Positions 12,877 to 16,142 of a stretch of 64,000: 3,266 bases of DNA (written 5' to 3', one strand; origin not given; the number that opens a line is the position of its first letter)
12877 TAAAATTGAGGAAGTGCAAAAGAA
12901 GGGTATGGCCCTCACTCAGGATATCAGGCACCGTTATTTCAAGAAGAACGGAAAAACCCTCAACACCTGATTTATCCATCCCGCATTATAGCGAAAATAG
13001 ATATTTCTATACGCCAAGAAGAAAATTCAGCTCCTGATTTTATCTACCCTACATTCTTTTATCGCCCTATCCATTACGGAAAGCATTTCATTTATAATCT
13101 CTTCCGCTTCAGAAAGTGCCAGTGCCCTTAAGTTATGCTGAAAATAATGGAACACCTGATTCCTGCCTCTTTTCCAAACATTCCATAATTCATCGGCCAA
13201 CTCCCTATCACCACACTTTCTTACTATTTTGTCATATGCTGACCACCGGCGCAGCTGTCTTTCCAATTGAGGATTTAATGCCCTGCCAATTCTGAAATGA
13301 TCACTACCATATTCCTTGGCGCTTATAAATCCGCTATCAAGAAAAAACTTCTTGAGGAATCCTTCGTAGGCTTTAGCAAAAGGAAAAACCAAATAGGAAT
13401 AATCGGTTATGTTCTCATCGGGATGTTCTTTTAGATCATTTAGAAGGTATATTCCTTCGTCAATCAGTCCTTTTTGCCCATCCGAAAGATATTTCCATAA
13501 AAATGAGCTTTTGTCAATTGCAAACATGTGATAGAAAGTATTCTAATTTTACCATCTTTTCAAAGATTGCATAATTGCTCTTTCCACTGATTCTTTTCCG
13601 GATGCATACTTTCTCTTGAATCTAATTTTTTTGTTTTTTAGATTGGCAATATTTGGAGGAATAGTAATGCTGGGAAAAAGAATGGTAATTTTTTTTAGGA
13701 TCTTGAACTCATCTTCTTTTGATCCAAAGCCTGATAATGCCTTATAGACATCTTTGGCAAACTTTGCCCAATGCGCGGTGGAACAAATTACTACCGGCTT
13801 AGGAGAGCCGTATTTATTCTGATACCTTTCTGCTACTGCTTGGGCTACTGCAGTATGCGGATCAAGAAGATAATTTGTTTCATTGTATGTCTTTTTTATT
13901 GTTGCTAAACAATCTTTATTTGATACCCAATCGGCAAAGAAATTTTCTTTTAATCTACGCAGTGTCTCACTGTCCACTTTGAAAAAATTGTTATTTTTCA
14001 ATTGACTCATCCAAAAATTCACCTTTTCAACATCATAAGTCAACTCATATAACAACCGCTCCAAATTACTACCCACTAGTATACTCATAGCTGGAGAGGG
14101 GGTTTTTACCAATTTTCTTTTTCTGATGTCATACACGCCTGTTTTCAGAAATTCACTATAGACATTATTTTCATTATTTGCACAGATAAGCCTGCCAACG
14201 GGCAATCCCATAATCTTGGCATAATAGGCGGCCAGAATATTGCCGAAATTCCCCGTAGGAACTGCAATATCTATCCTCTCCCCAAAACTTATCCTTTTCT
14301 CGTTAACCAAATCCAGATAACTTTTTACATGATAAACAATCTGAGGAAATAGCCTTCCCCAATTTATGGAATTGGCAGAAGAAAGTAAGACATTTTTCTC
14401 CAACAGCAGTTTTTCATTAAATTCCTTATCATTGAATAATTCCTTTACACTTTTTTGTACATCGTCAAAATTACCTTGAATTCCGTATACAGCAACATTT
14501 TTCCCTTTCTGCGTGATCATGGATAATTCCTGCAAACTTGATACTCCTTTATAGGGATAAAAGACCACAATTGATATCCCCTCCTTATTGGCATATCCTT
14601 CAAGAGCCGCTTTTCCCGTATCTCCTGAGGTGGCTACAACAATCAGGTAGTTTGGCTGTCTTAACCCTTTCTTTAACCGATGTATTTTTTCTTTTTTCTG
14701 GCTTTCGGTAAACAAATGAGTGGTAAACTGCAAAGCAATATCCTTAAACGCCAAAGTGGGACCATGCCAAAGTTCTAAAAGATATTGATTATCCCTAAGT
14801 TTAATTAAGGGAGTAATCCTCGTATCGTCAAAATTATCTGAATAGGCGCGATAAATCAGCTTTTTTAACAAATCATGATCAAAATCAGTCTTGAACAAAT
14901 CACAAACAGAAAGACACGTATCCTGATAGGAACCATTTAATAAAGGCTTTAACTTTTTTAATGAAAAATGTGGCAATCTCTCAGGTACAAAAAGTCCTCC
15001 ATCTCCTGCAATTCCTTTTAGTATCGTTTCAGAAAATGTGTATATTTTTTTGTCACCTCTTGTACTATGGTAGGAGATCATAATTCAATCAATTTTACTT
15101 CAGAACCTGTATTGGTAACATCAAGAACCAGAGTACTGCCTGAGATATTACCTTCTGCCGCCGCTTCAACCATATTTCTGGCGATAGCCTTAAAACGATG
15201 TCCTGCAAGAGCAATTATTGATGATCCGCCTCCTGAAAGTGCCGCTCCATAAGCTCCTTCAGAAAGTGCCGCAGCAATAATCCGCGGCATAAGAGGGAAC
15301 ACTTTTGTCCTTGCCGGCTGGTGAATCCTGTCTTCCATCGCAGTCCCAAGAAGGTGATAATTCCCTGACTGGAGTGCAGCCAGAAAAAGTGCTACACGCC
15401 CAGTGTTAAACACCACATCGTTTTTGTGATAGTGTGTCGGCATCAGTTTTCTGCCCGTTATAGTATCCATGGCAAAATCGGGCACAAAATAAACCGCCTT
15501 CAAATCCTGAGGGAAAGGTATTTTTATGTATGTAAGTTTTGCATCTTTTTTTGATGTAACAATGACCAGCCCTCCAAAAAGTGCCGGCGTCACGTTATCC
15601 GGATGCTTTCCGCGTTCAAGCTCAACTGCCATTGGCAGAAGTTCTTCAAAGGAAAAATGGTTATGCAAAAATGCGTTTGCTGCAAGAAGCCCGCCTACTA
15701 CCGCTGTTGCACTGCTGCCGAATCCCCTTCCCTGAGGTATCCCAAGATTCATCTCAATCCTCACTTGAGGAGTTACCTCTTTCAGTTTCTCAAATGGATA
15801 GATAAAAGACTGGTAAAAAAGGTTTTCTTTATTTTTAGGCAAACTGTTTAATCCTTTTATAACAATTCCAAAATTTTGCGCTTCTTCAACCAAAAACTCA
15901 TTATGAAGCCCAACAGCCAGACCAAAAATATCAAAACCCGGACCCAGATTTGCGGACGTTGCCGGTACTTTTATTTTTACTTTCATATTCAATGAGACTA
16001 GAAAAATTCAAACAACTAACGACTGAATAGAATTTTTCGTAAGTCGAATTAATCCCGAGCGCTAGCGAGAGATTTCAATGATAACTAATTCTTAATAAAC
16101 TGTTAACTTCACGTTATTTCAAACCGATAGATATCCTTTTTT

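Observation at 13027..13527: HEPN-motif protein appended to the threonine biosynthesis operon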

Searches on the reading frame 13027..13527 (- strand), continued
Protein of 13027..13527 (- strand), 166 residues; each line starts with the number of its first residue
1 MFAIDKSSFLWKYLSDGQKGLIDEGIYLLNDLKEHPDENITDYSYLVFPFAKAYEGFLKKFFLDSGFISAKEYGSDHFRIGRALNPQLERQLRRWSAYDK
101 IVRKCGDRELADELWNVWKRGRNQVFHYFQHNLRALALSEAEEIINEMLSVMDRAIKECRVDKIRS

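Call 26: fold_search(model_id=the predicted structure, library=pdb)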
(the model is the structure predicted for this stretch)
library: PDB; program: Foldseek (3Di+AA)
matches with E <= 10: 220; with E <= 0.001: 0
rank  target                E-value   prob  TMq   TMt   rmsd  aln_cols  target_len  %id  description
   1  2hsb                  2.6e-01  0.96  0.45  0.54   6.4       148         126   14  Crystal structure of a hepn domain containing protein (af_0298) from archaeoglobus fulgidus at 1.95 A resolution (released 2006-08-15)
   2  4nqf_B                3.0e-01  0.84  0.40  0.43   9.0       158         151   12  Crystal structure of HEPN domain protein (released 2014-03-26)
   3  4nqf_A                6.0e-01  0.69  0.40  0.44   9.3       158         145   11  Crystal structure of HEPN domain protein (released 2014-03-26)
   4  4v7f_o                8.9e-01  0.18  0.29  0.18  11.2       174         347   12  Arx1 pre-60S particle. (released 2014-07-09)
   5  8rv2_E                1.1e+00  0.05  0.16  0.09  19.3       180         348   17  Structure of the formin INF2 bound to the barbed end of F-actin. (released 2024-04-10)
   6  7aex                  1.1e+00  0.30  0.35  0.24  10.4       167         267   16  NRD-HEPN domains (N-terminal truncation) of Escherichia coli RnlA endoribonuclease (released 2021-06-09)
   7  2kvp_MODEL_1_A        1.1e+00  0.21  0.29  0.29  19.0       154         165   14  Solution Structure of the R10 Domain of Talin (released 2010-05-05)
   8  3ajb_A                1.2e+00  0.09  0.20  0.13  16.0       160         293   14  Crystal Structure of human Pex3p in complex with N-terminal Pex19p peptide (released 2010-12-22)
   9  1mqv_A                1.3e+00  0.12  0.22  0.27  10.9       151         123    9  Crystal Structure of the Q1A/F32W/W72F mutant of Rhodopseudomonas palustris cytochrome c' (prime) expressed in E. coli (released 2002-11-20)
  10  6n8k_b                1.4e+00  0.21  0.31  0.11  12.0       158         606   13  Cryo-EM structure of early cytoplasmic-immediate (ECI) pre-60S ribosomal subunit (released 2019-03-13)
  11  2lk4_MODEL_1_A        1.6e+00  0.09  0.21  0.24  11.8       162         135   13  Structural and mechanistic insights into the interaction between PAT Pyk2 and Paxillin LD motif (released 2012-10-10)
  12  7of1_b                1.7e+00  0.11  0.26  0.13  10.4       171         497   10  Nog1-TAP associated immature ribosomal particle population A from S. cerevisiae (released 2021-11-03)
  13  5fsh_B                1.8e+00  0.25  0.36  0.18   7.3       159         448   16  Crystal structure of Thermus thermophilus Csm6 (released 2016-01-27)
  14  8q7n_L                1.8e+00  0.10  0.24  0.14  16.8       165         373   13  cryo-EM structure of the human spliceosomal B complex protomer (tri-snRNP core region) (released 2024-01-24)
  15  1ufb_A                1.9e+00  0.28  0.37  0.44   7.4       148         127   14  Crystal structure of TT1696 from Thermus thermophilus HB8 (released 2003-11-28)
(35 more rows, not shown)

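Call 27: find_related_loci(query=A1, collection=genome_contigs, flank=8000)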
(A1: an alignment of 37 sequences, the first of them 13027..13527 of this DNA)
Query A1 (166 aa) in genome_contigs; peptide patterns used: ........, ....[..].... (x = any residue, [..] = any of these).
598 stretches matched a pattern (row limit reached: there are more); 507 encode a relative of the query (tblastn E <= 1e-3); the best 80 are kept; 80 distinct loci.
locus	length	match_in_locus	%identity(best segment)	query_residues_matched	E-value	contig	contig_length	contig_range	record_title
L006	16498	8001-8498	94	1-166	3e-106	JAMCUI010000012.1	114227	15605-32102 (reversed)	MAG: Patescibacteria group bacterium isolate FK_Sedi_A_Bin.134 NODE_201_length_114227_cov_16.5394, whole genome shotgun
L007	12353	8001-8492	70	1-164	1e-78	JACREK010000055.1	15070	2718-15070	MAG: Candidatus Gottesmanbacteria bacterium isolate NC_groundwater_1697_Pr3_B-0.1um_39_16 SR-2_scaffold_141_1180477, who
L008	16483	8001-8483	66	1-161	1e-73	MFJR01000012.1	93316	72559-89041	MAG: Candidatus Gottesmanbacteria bacterium RIFCSPLOWO2_01_FULL_39_12b rifcsplowo2_01_scaffold_427, whole genome shotgun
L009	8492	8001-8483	65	1-161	8e-70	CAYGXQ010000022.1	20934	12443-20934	MAG TPA_asm: uncultured Gammaproteobacteria bacterium isolate ERP119294_co1_458 genome assembly, contig: NODE_3109_lengt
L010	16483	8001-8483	62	1-161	4e-67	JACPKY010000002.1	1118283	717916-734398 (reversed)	MAG: Candidatus Gottesmanbacteria bacterium isolate NC_groundwater_507_Ag_S-0.1um_40_14 S35_SO-1_scaffold_146377, whole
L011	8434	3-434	67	18-161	2e-63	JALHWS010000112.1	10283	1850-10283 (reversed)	MAG: Candidatus Microgenomates bacterium isolate PFL108 seq_2522511, whole genome shotgun sequence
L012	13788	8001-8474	58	2-160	2e-62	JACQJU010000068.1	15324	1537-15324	MAG: Candidatus Gottesmanbacteria bacterium isolate NC_groundwater_1159_Ag_S-0.1um_39_55 S_p1_S3_coassembly_k141_1015488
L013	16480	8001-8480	57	4-162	3e-58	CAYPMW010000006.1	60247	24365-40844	MAG TPA_asm: uncultured Gammaproteobacteria bacterium isolate binchicken_co227_1238 genome assembly, contig: NODE_929_le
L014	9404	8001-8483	55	4-163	1e-57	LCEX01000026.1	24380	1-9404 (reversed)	MAG: Candidatus Gottesmanbacteria bacterium GW2011_GWC1_43_10 UV55_C0026, whole genome shotgun sequence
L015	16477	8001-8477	56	4-163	6e-57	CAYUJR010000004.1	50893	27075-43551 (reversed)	MAG TPA_asm: uncultured Gammaproteobacteria bacterium isolate SRP090828_co2_75 genome assembly, contig: NODE_250_length_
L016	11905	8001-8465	56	4-159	3e-55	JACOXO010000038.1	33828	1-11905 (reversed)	MAG: Candidatus Gottesmanbacteria bacterium isolate NC_groundwater_155_Ag_S-0.1um_35_9 S4_GD2017_2_S1_scaffold_2411, who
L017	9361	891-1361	54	4-159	1e-54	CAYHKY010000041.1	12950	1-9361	MAG TPA_asm: uncultured Gammaproteobacteria bacterium isolate ERP119705_co13_644 genome assembly, contig: NODE_6043_leng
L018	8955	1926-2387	50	4-156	2e-52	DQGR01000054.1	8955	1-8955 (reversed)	MAG TPA_asm: Patescibacteria group bacterium isolate UBA10118 contig_31284, whole genome shotgun sequence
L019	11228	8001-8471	54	4-161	1e-51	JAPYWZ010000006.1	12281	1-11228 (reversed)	MAG: Microgenomates group bacterium isolate RSWP21 scaffold_867_c1, whole genome shotgun sequence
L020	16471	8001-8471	51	9-166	8e-52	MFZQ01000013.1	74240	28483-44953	MAG: Candidatus Roizmanbacteria bacterium RIFCSPHIGHO2_02_FULL_40_13b rifcsphigho2_02_scaffold_294, whole genome shotgun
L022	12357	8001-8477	52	4-163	2e-51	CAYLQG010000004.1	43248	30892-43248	MAG TPA_asm: uncultured Gammaproteobacteria bacterium isolate binchicken_co54_478 genome assembly, contig: NODE_1464_len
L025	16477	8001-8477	51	4-163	3e-50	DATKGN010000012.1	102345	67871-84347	MAG TPA_asm: Patescibacteria group bacterium isolate SMAG_U14552 k141_105030, whole genome shotgun sequence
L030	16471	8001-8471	51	4-161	7e-50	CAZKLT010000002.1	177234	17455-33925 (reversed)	MAG TPA_asm: uncultured Gammaproteobacteria bacterium isolate SRP237561_co1_402 genome assembly, contig: NODE_83_length_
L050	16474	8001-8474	47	7-165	9e-48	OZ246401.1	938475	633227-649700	MAG: uncultured Gammaproteobacteria bacterium isolate SRP278252_co2_763 genome assembly, chromosome: 1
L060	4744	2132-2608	49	1-160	5e-47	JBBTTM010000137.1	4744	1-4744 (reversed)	MAG: Patescibacteria group bacterium isolate H52-bin113_1 H52_bin113_1_000000000137, whole genome shotgun sequence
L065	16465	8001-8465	48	5-160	5e-47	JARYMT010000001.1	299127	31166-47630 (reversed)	MAG: Microgenomates group bacterium isolate A05DMB-I-39 NODE_1_length_299127_cov_5.840920, whole genome shotgun sequence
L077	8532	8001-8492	48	1-165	2e-46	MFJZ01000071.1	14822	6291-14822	MAG: Candidatus Gottesmanbacteria bacterium RIFCSPLOWO2_01_FULL_49_10 rifcsplowo2_01_scaffold_8791, whole genome shotgun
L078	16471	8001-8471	50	6-163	2e-46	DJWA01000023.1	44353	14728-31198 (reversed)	MAG TPA_asm: Candidatus Roizmanbacteria bacterium UBA6242 UBA6242_contig_35796, whole genome shotgun sequence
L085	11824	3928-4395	50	1-161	3e-46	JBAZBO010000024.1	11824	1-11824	MAG: Patescibacteria group bacterium isolate SO_2017_GW1_114 NODE_20219_length_11824_cov_0.888604_OW334_2017, whole geno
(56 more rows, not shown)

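Call 32: search_protein_families(library=pfam, proteins=[L022:8584-9261:+, L077:4725-5315:+, L025:6938-7216:+, L060:1667-2128:+, L078:6395-7192:+, L065:749-1426:-, L030:7246-7518:+, L050:8534-9529:+, L085:4386-5459:+, L085:2-505:+], max_evalue=0.001)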
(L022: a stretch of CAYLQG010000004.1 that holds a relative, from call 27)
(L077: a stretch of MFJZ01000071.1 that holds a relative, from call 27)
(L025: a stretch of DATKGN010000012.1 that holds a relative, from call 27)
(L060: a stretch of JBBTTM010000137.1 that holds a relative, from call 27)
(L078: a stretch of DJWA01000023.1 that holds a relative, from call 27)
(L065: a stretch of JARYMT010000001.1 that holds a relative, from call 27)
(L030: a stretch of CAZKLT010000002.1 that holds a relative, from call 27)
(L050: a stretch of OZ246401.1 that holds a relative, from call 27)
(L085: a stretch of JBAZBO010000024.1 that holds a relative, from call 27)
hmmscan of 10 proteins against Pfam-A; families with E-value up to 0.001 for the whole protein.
L022:8584-9261:+ (225 aa): 1 family
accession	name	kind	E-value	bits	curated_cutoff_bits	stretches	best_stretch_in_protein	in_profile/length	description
PF02517.21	Rce1-like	-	3.9e-15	56.4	22.4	1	121-219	6-92/93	Type II CAAX prenyl endopeptidase Rce1-like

L077:4725-5315:+ (196 aa): 1 family
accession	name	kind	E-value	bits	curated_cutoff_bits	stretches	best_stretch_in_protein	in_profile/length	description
PF01195.25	Pept_tRNA_hydro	-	4e-59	200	27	1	3-196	1-183/183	Peptidyl-tRNA hydrolase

L025:6938-7216:+ (92 aa): 0 families

L060:1667-2128:+ (153 aa): 0 families

L078:6395-7192:+ (265 aa): 1 family
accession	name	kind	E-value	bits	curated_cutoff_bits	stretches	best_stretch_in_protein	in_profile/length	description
PF00687.26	Ribosomal_L1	-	1.9e-27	96.6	32.2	2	146-257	81-198/198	Ribosomal protein L1p/L10e family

L065:749-1426:- (225 aa): 1 family
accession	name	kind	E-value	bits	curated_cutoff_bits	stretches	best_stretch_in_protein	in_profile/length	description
PF13189.12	Cytidylate_kin2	-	6.2e-40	137.7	28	1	32-203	1-175/176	Cytidylate kinase-like family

L030:7246-7518:+ (90 aa): 1 family
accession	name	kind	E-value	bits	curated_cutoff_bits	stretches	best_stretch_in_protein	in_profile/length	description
PF00708.24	Acylphosphatase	-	6.8e-25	87.6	22.5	1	6-88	3-85/85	Acylphosphatase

L050:8534-9529:+ (331 aa): 1 family
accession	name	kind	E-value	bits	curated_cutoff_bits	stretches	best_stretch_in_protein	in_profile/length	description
PF00579.31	tRNA-synt_1b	-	2.4e-70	237.6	21.1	1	5-281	7-288/292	tRNA synthetases class I (W and Y)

L085:4386-5459:+ (357 aa): 5 families
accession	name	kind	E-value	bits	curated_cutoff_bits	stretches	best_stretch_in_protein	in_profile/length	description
PF03054.22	tRNA_Me_trans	-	3.6e-78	262.3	20.6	1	18-210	2-201/202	tRNA methyl transferase HUP domain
PF20259.3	tRNA_Me_trans_M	-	1.4e-22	79.5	27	1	215-279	1-65/66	tRNA methyl transferase PRC-barrel domain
PF20258.4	tRNA_Me_trans_C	-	1.9e-18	67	20.6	1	287-356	2-77/77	Aminomethyltransferase beta-barrel domain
PF02540.23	NAD_synthase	-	1.2e-07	31.5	21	1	10-88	12-85/242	NAD synthase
PF02568.20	ThiI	-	2.1e-05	24.7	20.5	0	21-75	8-60/197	Thiamine biosynthesis protein (ThiI)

L085:2-505:+ (167 aa): 0 families

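Call 49: fold_search(model_id=the predicted structure, library=viral)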
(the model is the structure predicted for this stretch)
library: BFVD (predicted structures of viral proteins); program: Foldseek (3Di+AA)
matches with E <= 10: 279; with E <= 0.001: 0
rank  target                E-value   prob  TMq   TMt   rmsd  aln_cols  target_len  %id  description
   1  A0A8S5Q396            2.9e-01  0.99  0.64  0.32   5.2       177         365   15  RNaseLS-like protein [Siphoviridae sp. ctLNL10]
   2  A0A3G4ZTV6            4.5e-01  0.28  0.29  0.30  10.8       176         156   15  Uncharacterized protein [Edafosvirus sp.]
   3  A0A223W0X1            7.4e-01  0.16  0.25  0.26   9.6       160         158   13  Uncharacterized protein [Agrobacterium phage Atu_ph08]
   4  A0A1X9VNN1            7.4e-01  0.12  0.23  0.16  25.4       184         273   16  Uncharacterized protein [Mimivirus AB-566-O17]
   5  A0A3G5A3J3            7.4e-01  0.11  0.22  0.21  17.9       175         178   14  Uncharacterized protein [Harvfovirus sp.]
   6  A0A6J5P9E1            8.6e-01  0.16  0.25  0.24  15.0       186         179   13  Uncharacterized protein [uncultured Caudovirales phage]
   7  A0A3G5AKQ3            9.5e-01  0.13  0.24  0.23  10.9       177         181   12  Uncharacterized protein [Sylvanvirus sp.]
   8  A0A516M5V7            9.9e-01  0.10  0.21  0.21  15.4       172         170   12  (no name in the UniProt tables at hand)
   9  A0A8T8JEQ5            1.0e+00  0.14  0.26  0.04  17.4       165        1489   13  (no name in the UniProt tables at hand)
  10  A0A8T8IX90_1          1.2e+00  0.13  0.24  0.06  15.9       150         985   13  (no name in the UniProt tables at hand)
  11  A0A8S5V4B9            1.3e+00  0.25  0.30  0.32   8.2       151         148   10  Nucleoporin [Siphoviridae sp. ctNHg2]
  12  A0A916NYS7            1.3e+00  0.08  0.21  0.11  16.7       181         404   10  RING-type domain-containing protein [Mythimna separata entomopoxvirus 'L']
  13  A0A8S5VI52            1.3e+00  0.18  0.29  0.33   8.9       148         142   11  Uncharacterized protein [Siphoviridae sp. cthu813]
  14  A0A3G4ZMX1            1.4e+00  0.08  0.21  0.16  23.0       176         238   12  Uncharacterized protein [Terrestrivirus sp.]
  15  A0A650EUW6            1.5e+00  0.14  0.26  0.31  10.2       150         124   13  Uncharacterized protein [Lactococcus phage CHPC972]
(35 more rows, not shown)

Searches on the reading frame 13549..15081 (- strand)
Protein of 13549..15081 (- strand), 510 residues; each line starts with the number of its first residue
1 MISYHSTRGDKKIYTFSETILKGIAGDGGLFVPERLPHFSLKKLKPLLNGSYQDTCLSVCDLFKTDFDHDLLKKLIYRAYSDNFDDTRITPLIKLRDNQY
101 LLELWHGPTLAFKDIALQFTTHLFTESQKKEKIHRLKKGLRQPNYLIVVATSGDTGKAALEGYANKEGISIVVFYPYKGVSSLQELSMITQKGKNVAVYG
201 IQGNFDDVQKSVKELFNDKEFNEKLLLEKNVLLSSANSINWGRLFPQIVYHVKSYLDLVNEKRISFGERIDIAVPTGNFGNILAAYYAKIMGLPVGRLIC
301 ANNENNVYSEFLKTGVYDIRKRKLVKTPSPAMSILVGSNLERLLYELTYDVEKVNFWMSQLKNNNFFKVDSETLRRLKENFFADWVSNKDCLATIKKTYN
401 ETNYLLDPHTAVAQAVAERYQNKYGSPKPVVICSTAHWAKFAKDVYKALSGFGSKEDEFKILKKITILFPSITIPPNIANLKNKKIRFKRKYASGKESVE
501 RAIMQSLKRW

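Call 17: search_protein_families(library=pfam, proteins=[window:13549-15081:-], max_evalue=0.001)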
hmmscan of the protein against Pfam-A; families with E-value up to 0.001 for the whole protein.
window:13549-15081:- (510 aa): 3 families
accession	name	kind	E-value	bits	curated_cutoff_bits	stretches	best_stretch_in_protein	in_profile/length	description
PF14821.11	Thr_synth_N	-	9.2e-21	74.2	25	1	4-80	2-79/79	Threonine synthase N terminus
PF00291.31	PALP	-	3.6e-16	59.8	35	1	88-433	6-292/295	Pyridoxal-phosphate dependent enzyme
PF24857.1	THR4_C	-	1.6e-08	35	27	1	410-463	1-55/85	Threonine synthase, C-terminal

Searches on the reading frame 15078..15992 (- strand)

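Call 17: search_protein_families(library=pfam, proteins=[window:15078-15992:-], max_evalue=0.001)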
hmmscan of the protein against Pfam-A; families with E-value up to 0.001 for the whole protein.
window:15078-15992:- (304 aa): 2 families
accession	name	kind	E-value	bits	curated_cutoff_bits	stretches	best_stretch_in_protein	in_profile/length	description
PF00288.32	GHMP_kinases_N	-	8.9e-16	58.3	22.3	1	67-141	11-87/87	GHMP kinases N terminal domain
PF08544.19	GHMP_kinases_C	-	2.4e-10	41.1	21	1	204-274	2-79/85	GHMP kinases C terminal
